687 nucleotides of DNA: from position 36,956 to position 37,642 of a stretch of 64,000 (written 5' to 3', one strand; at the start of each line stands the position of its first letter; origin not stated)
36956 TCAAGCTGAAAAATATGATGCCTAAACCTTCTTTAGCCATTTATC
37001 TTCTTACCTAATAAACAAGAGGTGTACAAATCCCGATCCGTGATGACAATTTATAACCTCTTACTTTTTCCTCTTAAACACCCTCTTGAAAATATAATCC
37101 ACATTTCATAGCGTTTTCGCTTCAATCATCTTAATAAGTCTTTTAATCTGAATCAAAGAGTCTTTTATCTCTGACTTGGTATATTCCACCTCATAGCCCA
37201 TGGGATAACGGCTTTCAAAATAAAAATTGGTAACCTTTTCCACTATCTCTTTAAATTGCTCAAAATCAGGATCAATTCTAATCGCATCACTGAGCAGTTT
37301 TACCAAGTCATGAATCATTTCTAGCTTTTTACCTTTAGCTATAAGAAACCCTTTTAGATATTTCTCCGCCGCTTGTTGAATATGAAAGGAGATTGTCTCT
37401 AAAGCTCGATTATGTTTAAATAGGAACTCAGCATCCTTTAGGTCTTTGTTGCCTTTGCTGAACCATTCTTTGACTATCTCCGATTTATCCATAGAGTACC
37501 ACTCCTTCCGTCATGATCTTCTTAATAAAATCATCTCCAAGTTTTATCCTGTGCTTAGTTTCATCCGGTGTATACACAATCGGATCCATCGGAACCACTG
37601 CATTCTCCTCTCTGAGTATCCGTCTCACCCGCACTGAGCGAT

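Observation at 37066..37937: HEPN/MNT toxin-antitoxin cassette inserted at the 3' end of purB with a 40-bp target duplication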

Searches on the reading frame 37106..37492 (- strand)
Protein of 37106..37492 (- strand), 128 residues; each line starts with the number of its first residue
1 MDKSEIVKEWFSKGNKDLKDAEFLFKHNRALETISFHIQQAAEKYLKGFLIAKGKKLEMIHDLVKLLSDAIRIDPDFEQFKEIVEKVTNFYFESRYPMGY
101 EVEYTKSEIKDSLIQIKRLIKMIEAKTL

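Call 5: search_protein_families(library=pfam, proteins=[window:37106-37492:-])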
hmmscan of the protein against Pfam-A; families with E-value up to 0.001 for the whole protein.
window:37106-37492:- (128 aa): 1 family
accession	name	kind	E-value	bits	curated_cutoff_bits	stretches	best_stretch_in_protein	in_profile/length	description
PF05168.19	HEPN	-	5.5e-24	85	22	1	7-124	1-115/117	HEPN domain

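Call 6: find_encoding_contigs(protein=window:37106-37492:-, flank=6000, max_places=10)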
Protein window:37106-37492:- (128 aa): 18 contigs read that carry it; 10 places shown.
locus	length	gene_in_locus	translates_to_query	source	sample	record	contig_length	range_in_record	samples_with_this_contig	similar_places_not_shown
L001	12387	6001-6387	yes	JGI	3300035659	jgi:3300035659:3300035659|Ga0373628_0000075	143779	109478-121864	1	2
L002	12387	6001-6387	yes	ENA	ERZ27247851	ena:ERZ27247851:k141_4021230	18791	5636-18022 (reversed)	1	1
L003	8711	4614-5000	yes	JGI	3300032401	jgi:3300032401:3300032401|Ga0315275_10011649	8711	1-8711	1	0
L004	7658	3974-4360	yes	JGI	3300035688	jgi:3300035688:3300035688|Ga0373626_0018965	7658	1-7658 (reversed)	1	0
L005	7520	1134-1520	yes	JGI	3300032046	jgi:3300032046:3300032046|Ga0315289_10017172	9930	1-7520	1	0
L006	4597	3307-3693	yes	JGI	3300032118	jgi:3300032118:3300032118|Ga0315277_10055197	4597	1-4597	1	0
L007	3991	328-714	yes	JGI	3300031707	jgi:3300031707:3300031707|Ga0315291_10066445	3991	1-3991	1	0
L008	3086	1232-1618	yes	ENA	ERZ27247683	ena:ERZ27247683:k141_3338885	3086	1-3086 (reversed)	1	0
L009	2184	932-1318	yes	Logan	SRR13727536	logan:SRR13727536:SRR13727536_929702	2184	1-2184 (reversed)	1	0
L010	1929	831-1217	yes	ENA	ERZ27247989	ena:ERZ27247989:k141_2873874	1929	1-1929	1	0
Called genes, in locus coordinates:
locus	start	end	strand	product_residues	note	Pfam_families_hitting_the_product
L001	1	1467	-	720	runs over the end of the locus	PF08206:OB_RNB, PF17876:CSD2, PF00773:RNB, PF00575:S1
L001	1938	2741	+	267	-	PF02361:CbiQ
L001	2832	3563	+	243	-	PF01416:PseudoU_synth_1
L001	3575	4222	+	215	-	PF00923:TAL_FSA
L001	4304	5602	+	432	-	PF00206:Lyase_1, PF10397:ADSL_C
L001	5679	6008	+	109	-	PF01909:NTP_transf_2, PF18765:Polbeta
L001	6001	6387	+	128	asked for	PF05168:HEPN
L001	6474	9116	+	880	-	PF13588:HSDR_N_2 (weak), PF04313:HSDR_N (weak), PF02384:N6_Mtase, PF01170:UPF0020 (faint), PF20473:MmeI_Mtase, PF07669:Eco57I, PF12950:TaqI_C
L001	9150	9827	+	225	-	PF02666:PS_Dcarbxylase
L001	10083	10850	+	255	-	PF01066:CDP-OH_P_transf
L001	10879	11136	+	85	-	PF02700:PurS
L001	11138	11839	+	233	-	PF07685:GATase_3, PF13507:GATase_5, PF01965:DJ-1_PfpI (weak)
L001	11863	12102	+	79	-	PF14209:DUF4321 (weak)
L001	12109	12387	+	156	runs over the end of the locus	-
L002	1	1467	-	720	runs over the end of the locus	PF08206:OB_RNB, PF17876:CSD2, PF00773:RNB, PF00575:S1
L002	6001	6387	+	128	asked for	PF05168:HEPN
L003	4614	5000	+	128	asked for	PF05168:HEPN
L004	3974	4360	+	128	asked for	PF05168:HEPN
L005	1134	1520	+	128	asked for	PF05168:HEPN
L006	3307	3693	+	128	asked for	PF05168:HEPN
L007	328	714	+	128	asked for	PF05168:HEPN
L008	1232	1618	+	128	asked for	PF05168:HEPN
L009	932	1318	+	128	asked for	PF05168:HEPN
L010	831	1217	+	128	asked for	PF05168:HEPN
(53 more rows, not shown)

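Call 17: find_related_loci(query=window:37106-37492:-, collection=metagenome_contigs, flank=4000)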
Query window:37106-37492:- (128 aa) in metagenome_contigs; peptide patterns used: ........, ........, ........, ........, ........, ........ (x = any residue, [..] = any of these).
177 stretches matched a pattern; 10 encode a relative of the query (tblastn E <= 1e-3); 10 distinct loci.
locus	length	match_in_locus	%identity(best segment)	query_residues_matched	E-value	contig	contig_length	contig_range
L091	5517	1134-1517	100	1-128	2e-83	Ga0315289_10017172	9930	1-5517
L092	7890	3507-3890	98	1-128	2e-82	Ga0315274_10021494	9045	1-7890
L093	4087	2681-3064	98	1-128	1e-81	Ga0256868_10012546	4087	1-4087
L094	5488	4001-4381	78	1-127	9e-66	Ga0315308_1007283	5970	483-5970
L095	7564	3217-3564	75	1-116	7e-57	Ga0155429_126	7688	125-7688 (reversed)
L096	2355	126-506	63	1-127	1e-53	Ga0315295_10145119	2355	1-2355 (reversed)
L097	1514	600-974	52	1-126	2e-38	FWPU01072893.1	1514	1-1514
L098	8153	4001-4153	51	1-53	1e-10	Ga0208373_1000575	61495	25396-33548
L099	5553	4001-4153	51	1-53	1e-10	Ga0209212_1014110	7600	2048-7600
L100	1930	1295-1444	50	2-53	3e-10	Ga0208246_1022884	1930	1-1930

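Call 28: find_homologous_proteins(query=window:37106-37492:-, max_evalue=1e-20)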
Query window:37106-37492:- (128 aa): 111 proteins with E <= 1e-20 among 164 candidates.
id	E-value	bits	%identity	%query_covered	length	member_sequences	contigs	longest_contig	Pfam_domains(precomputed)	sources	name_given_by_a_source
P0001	1.5e-75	268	100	100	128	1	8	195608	PF05168.20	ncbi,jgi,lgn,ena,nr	ncbi:MAG: HEPN domain-containing protein [candidate division Zixibacteria bacterium]|jgi:HEPN domain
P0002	3.8e-75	267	99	100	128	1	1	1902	PF05168.20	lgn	-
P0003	5.4e-75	267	99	100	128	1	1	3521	PF05168.20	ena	-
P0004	9.3e-75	266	98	100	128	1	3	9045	PF05168.20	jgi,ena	-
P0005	5.2e-74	264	98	100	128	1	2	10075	PF05168.20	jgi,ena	-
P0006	7.6e-74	263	97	100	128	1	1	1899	PF05168.20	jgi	jgi:HEPN domain-containing protein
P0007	2.9e-68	245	91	99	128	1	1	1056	PF05168.20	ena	-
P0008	5.5e-66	238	88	99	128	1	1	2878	PF05168.20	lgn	-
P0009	4.5e-61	222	84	90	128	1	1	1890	PF05168.20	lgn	-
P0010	5.4e-60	218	82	90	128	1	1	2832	PF05168.20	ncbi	-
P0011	8.3e-59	214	80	99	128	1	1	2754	PF05168.20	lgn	-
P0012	1.7e-58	213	78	99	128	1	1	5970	PF05168.20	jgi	-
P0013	2.5e-57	210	77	99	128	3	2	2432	PF05168.20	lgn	-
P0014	9.0e-57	208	78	99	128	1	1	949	PF05168.20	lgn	-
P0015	9.9e-57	208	78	90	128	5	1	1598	PF05168.20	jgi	jgi:HEPN domain-containing protein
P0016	2.8e-56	206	77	90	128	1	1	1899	PF05168.20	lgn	-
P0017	6.9e-56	205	77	99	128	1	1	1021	PF05168.20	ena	-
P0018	1.0e-55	205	74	99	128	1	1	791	PF05168.20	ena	-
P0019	2.4e-55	203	75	88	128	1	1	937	PF05168.20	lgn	-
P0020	3.0e-53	197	71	99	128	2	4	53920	PF05168.20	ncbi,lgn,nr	ncbi:MAG TPA: HEPN domain-containing protein [Candidatus Brocadiia bacterium]|nr:HEPN domain-contain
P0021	3.0e-53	197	71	99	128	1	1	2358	PF05168.20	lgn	-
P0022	1.5e-52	194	82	83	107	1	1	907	PF05168.20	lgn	-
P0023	2.6e-52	194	74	91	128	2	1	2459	PF05168.20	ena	-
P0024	6.4e-52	192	69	99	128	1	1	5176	PF05168.20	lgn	-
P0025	6.6e-52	192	67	98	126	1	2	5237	PF05168.20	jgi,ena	-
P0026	3.0e-51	190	70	99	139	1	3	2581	PF05168.20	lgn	-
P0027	1.2e-48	182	66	99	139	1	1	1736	PF05168.20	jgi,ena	jgi:HEPN domain-containing protein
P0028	4.0e-48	180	65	99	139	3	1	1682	PF05168.20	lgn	-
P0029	9.4e-48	179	65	99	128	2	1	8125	PF05168.20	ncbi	ncbi:MAG: HEPN domain-containing protein [Candidatus Omnitrophota bacterium]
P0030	3.2e-47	177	70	90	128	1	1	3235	PF05168.20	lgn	-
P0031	8.2e-47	176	65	91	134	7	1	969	PF05168.20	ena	-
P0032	1.0e-46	176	67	98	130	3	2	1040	PF05168.20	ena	-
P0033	2.9e-46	174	63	99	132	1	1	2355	PF05168.20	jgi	-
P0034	3.6e-46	174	68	90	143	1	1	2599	PF05168.20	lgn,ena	-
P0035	1.2e-45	172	65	99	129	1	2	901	PF05168.20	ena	-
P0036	3.1e-45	171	68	91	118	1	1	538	PF05168.20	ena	-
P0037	4.3e-45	170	61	99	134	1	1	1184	PF05168.20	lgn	-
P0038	7.4e-45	170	65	90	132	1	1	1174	PF05168.20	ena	-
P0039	7.4e-45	170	64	99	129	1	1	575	PF05168.20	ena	-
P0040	9.4e-45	169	63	90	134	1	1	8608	PF05168.20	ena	-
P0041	1.3e-44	169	64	98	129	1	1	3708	PF05168.20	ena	-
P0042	3.3e-44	167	66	90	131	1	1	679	PF05168.20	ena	-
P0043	3.3e-44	167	63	98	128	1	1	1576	PF05168.20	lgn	-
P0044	3.3e-44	167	62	98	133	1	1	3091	PF05168.20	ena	-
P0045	4.5e-44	167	65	90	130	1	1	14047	PF05168.20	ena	-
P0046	4.6e-44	167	61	99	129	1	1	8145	PF05168.20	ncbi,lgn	-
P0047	4.8e-44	167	66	96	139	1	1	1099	PF05168.20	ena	-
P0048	5.6e-44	167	70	82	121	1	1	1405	PF05168.20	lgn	-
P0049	5.6e-44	167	62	99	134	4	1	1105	PF05168.20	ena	-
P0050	5.6e-44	167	63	98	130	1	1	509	PF05168.20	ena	-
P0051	8.5e-44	166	61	97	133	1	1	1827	PF05168.20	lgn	-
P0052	9.9e-44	166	65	96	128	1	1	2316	PF05168.20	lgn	-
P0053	1.1e-43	166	60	98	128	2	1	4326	PF05168.20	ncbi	-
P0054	1.6e-43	165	61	99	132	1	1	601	PF05168.20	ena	-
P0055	1.8e-43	165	64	93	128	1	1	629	PF05168.20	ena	-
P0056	1.8e-43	165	62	98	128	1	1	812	PF05168.20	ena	-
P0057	2.2e-43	165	60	98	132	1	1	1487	PF05168.20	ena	-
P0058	2.3e-43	165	63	99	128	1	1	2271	PF05168.20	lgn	-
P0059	3.1e-43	164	67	88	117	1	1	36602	PF05168.20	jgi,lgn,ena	-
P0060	3.8e-43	164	61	96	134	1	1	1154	PF05168.20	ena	-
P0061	4.0e-43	164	63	90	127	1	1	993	PF05168.20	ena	-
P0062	5.4e-43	163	61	98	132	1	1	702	PF05168.20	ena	-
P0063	6.2e-43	163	62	99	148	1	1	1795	PF05168.20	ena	-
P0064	9.0e-43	163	64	98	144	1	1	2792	PF05168.20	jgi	-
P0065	1.1e-42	163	61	98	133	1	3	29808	PF05168.20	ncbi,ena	-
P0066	1.1e-42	163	60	98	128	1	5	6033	PF05168.20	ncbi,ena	-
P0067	1.2e-42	162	61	96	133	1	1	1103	PF05168.20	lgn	-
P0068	1.3e-42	162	60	96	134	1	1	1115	PF05168.20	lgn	-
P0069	1.3e-42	162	61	99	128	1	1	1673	PF05168.20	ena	-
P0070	1.7e-42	162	62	96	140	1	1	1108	PF05168.20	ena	-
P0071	2.2e-42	162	59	96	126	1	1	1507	PF05168.20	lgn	-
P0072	4.1e-42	161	60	98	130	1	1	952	PF05168.20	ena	-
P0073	7.9e-42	160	58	99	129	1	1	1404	PF05168.20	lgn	-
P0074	8.4e-42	160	61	95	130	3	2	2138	PF05168.20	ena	-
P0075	1.9e-41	159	62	96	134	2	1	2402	PF05168.20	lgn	-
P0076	1.9e-41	158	74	77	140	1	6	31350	PF05168.20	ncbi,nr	ncbi:hypothetical protein B9J78_06230 [bacterium Unc6]|nr:hypothetical protein [bacterium Unc6] MBT9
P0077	2.1e-41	158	61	96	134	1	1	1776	PF05168.20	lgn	-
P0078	3.8e-41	158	64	91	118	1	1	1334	PF05168.20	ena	-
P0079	1.2e-40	156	59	96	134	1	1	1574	PF05168.20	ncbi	-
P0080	2.8e-40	155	59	92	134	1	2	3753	PF05168.20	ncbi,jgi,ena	-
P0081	4.7e-40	154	61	88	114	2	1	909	PF05168.20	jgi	-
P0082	2.0e-39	152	59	98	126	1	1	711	PF05168.20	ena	-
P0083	4.5e-39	151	61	91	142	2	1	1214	PF05168.20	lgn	-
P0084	1.1e-38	150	56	99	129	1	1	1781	PF05168.20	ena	-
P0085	9.0e-38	147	56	99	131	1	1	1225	PF05168.20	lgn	-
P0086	2.5e-37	145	54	100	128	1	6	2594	PF05168.20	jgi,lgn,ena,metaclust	metaclust:\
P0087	2.7e-37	145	56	99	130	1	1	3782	PF05168.20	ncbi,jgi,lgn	-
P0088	3.6e-37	145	61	88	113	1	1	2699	PF05168.20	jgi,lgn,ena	-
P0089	7.2e-35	137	52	98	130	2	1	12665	PF05168.20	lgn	-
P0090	1.1e-34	137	52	98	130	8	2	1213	PF05168.20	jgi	jgi:HEPN domain-containing protein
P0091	1.2e-34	137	54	95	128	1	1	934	PF05168.20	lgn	-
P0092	3.4e-34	135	50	99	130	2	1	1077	PF05168.20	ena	-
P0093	1.4e-33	133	71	68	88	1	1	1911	PF05168.20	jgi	jgi:HEPN domain-containing protein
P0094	1.7e-33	133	52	96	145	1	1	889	PF05168.20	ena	-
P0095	2.1e-33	133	52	97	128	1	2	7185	PF05168.20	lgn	-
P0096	2.8e-33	132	52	98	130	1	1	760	PF05168.20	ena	-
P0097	4.6e-33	131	53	90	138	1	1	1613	PF05168.20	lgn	-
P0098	2.0e-32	129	50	98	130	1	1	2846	PF05168.20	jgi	jgi:HEPN domain-containing protein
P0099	3.4e-32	129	51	99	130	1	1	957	PF05168.20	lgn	-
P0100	5.4e-32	128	48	98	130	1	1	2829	PF05168.20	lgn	-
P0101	1.9e-31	126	48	98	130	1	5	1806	PF05168.20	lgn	-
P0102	4.6e-31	125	50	95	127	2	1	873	PF05168.20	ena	-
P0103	1.6e-30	123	53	88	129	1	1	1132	PF05168.20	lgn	-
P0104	7.3e-30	121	49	95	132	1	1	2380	PF05168.20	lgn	-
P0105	7.3e-29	118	51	98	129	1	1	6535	PF05168.20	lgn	-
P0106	1.0e-28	117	54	81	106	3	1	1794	PF05168.20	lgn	-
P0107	2.3e-28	116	47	96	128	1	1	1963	PF05168.20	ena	-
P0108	1.4e-26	111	56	75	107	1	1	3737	PF05168.20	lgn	-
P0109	5.6e-25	105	66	63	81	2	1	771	PF05168.20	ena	-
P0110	3.2e-21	93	42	97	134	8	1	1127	PF05168.20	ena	-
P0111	7.3e-21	92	66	51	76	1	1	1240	PF05168.20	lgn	-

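Call 29: find_encoding_contigs(protein=P0008, flank=3000, max_places=3)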
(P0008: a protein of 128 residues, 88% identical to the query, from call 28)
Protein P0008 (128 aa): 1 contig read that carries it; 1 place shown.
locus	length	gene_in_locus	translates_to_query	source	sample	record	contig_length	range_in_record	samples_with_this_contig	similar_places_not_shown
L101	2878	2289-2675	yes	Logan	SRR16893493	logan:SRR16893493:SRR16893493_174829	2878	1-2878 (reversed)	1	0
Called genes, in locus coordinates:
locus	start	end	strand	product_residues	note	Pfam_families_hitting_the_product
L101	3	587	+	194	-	?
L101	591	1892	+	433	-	PF00206:Lyase_1, PF10397:ADSL_C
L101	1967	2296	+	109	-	PF01909:NTP_transf_2, PF18765:Polbeta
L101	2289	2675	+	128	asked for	PF05168:HEPN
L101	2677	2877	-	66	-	?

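Call 30: find_encoding_contigs(protein=P0010, flank=3000, max_places=3)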
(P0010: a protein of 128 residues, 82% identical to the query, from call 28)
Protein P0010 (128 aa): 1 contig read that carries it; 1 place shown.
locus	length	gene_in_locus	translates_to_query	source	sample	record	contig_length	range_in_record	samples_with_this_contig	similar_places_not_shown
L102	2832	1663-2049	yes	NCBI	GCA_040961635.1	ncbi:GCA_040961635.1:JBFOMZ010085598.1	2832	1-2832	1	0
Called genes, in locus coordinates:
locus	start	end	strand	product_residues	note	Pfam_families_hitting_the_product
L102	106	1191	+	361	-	PF09565:RE_NgoFVII, PF13091:PLDc_2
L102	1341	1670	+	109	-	PF22600:MTPAP-like_central (weak), PF01909:NTP_transf_2, PF18765:Polbeta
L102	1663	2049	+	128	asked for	PF05168:HEPN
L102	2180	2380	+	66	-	-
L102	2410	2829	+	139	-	PF01894:YjbQ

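Call 31: find_encoding_contigs(protein=P0011, flank=3000, max_places=3)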
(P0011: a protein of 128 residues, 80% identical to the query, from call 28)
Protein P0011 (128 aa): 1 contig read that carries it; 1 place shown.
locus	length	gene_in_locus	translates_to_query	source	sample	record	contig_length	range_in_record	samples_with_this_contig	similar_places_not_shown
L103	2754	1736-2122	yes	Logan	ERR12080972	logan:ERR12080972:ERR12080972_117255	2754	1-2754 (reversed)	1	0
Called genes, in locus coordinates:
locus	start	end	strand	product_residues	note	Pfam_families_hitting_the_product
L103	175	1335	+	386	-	PF13173:AAA_14, PF13635:DUF4143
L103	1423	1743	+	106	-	PF01909:NTP_transf_2, PF18765:Polbeta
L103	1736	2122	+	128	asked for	PF05168:HEPN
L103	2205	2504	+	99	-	-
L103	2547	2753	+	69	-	?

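Call 32: find_encoding_contigs(protein=P0007, flank=3000, max_places=3)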
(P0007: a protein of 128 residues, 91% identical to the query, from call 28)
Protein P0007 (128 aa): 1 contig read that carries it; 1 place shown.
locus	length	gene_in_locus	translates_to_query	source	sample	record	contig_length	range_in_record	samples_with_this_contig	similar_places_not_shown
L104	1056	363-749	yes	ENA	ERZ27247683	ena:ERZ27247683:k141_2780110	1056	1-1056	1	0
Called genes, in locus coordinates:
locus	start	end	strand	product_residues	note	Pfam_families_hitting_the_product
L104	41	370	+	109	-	PF01909:NTP_transf_2, PF18765:Polbeta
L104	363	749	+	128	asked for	PF05168:HEPN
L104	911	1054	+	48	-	?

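Call 36: find_related_loci(query=window:37106-37492:-, collection=viral_contigs, flank=4000)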
Query window:37106-37492:- (128 aa) in viral_contigs; peptide patterns used: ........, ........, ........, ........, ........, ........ (x = any residue, [..] = any of these).
16 stretches matched a pattern, but none encodes a relative of the query by tblastn (E <= 1e-3).

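Call 37: find_encoding_contigs(protein=P0009, flank=3000, max_places=3)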
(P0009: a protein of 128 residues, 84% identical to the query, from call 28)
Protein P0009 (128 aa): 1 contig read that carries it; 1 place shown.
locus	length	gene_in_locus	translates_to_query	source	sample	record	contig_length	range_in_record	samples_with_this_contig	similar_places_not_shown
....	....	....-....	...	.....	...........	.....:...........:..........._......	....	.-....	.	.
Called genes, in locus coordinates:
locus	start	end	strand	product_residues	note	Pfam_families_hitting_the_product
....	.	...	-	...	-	?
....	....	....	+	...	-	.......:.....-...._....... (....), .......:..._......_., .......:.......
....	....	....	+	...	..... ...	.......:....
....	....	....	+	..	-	?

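Call 39: search_solved_structures(query=window:37106-37492:-, max_evalue=0.01, show_alignments=2)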
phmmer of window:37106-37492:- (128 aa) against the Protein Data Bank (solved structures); distinct sequences matched with E-value up to 0.01: 2.
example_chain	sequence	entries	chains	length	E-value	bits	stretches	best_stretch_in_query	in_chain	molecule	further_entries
1ufb_A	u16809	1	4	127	6.1e-05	26.2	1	9-126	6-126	TT1696 protein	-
1wol_A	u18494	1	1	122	0.0067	19.6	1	7-98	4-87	122aa long conserved hypothetical protein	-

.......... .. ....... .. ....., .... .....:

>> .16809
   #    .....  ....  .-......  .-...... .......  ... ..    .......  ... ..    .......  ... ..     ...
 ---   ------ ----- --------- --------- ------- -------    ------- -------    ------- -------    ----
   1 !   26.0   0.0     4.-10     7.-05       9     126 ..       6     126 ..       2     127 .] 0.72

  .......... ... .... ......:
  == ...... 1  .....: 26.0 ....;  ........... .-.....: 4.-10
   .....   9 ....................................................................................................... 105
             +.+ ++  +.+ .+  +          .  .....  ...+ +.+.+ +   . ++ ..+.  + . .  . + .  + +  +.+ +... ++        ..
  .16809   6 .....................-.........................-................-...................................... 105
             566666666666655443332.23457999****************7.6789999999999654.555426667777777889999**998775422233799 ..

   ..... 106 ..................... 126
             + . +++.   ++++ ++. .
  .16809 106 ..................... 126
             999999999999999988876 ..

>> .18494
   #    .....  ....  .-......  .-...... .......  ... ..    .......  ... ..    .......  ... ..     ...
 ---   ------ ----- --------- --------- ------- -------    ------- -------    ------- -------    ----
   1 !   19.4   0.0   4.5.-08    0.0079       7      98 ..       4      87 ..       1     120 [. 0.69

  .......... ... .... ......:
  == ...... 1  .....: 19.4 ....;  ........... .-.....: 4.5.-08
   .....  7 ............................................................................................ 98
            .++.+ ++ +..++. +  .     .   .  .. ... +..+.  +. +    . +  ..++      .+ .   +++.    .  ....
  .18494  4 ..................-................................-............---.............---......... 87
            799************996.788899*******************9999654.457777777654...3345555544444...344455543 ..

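Call 41: search_protein_families(library=padloc, proteins=[window:37106-37492:-, L001:6474-9116:+], max_evalue=0.001)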
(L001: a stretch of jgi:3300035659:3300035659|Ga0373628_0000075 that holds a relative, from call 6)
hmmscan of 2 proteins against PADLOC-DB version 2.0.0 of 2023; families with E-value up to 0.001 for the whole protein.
window:37106-37492:- (128 aa): 0 families

L001:6474-9116:+ (880 aa): 80 families (the best 25 are shown)
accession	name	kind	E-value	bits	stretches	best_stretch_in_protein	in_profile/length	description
PDLC03604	REase_MTase_IIG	-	2.1e-42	143.2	2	57-680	74-714/1011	Type IIG restriction enzyme-methyltransferase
PDLC04134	mad2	-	5.9e-37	125.6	1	48-605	22-445/492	mads_2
PDLC03348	MTase_II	-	3.9e-36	122.8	2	472-864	327-699/727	Type II methyltransferase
PDLC03021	MTase_I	-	2.1e-34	117.2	2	318-453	132-264/491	Type I methyltransferase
PDLC03250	MTase_II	-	2.5e-32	110.4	2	395-585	245-429/775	Type II methyltransferase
PDLC02521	PglX|PglXI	-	3.5e-31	106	2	369-434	308-373/1174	PglX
PDLC03600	REase_MTase_IIG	-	5.2e-30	102.1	2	364-433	295-365/1205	Type IIG restriction enzyme-methyltransferase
PDLC03235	MTase_II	-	6.1e-30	102.6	1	327-871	82-639/648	Type II methyltransferase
PDLC02525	PglX|PglXI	-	2e-29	100.7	2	368-433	283-348/607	PglX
PDLC03338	MTase_II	-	6.3e-29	99.1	1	331-583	113-327/604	Type II methyltransferase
PDLC03026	MTase_I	-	1.6e-28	98.1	2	240-467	33-262/487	Type I methyltransferase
PDLC03335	MTase_II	-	3.1e-27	93.5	1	333-640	65-339/607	Type II methyltransferase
PDLC02529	PglX|PglXI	-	1.6e-26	90.3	1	329-569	182-433/1189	PglX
PDLC03630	REase_MTase_IIG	-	1.9e-25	86.9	1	323-430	346-466/1100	Type IIG restriction enzyme-methyltransferase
PDLC03318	MTase_II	-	2.8e-25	86.8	1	283-579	277-596/723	Type II methyltransferase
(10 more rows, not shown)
